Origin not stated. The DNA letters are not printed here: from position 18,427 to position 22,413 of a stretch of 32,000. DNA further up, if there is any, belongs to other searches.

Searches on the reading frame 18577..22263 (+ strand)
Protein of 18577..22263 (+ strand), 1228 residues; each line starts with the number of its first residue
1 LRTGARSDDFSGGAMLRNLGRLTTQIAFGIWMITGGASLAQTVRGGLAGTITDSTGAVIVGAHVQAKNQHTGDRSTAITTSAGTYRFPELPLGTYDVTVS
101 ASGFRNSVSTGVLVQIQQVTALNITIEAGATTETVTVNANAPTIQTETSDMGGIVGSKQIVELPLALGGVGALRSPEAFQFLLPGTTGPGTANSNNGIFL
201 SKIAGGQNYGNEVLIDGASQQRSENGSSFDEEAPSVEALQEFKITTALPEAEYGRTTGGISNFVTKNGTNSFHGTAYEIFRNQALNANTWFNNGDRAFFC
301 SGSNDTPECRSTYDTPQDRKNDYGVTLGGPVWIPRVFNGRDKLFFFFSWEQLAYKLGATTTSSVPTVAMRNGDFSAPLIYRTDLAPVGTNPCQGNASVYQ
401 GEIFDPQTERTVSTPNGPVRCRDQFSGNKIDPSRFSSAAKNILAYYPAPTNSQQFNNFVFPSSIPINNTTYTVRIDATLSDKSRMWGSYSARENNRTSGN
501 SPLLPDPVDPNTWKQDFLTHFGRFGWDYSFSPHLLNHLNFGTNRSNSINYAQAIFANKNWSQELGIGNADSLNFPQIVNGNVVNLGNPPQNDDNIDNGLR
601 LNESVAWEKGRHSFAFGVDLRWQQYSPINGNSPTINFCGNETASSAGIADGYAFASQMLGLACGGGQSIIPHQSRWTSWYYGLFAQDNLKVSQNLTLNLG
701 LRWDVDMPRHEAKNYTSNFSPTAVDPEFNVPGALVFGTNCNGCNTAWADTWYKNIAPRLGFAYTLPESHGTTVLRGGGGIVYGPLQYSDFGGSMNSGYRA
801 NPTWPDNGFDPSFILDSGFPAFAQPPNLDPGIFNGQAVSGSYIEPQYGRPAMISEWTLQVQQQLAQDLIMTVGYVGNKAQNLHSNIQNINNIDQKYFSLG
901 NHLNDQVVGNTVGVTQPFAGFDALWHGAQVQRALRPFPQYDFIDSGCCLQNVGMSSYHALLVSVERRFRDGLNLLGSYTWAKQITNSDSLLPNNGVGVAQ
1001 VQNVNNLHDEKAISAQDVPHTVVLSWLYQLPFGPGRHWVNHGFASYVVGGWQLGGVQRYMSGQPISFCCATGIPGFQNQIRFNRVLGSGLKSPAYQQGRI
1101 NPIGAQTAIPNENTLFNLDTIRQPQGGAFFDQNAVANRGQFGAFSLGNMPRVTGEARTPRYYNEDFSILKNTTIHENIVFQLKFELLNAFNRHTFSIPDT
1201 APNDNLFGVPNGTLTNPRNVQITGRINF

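Call 62: search_protein_families(library=pfam, max_evalue=0.1, proteins=[window:18577-22263:+])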
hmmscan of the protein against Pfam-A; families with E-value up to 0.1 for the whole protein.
window:18577-22263:+ (1228 aa): 7 families
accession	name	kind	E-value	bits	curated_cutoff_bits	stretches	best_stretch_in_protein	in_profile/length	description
PF25183.1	OMP_b-brl_4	-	6e-185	617.5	30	1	264-1221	1-838/838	Outer membrane beta barrel domain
PF13620.12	CarboxypepD_reg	-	1e-20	74.3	32.3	1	47-126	2-81/82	Carboxypeptidase regulatory-like domain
PF13715.12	CarbopepD_reg_2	-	4.5e-05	23.8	32.2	1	48-129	2-79/88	CarboxypepD_reg-like domain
PF17210.9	SdrD_B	-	0.001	19.7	29.7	1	52-104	17-70/112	SdrD B-like domain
PF14686.12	fn3_3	-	0.025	14.8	24.4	1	57-132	9-73/75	Polysaccharide lyase family 4, domain II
PF08308.17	PEGA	-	0.059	13.7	20.8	0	89-127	31-68/71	PEGA domain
PF17802.7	SpaA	-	0.093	13.3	23.1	0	58-104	15-65/91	Prealbumin-like fold domain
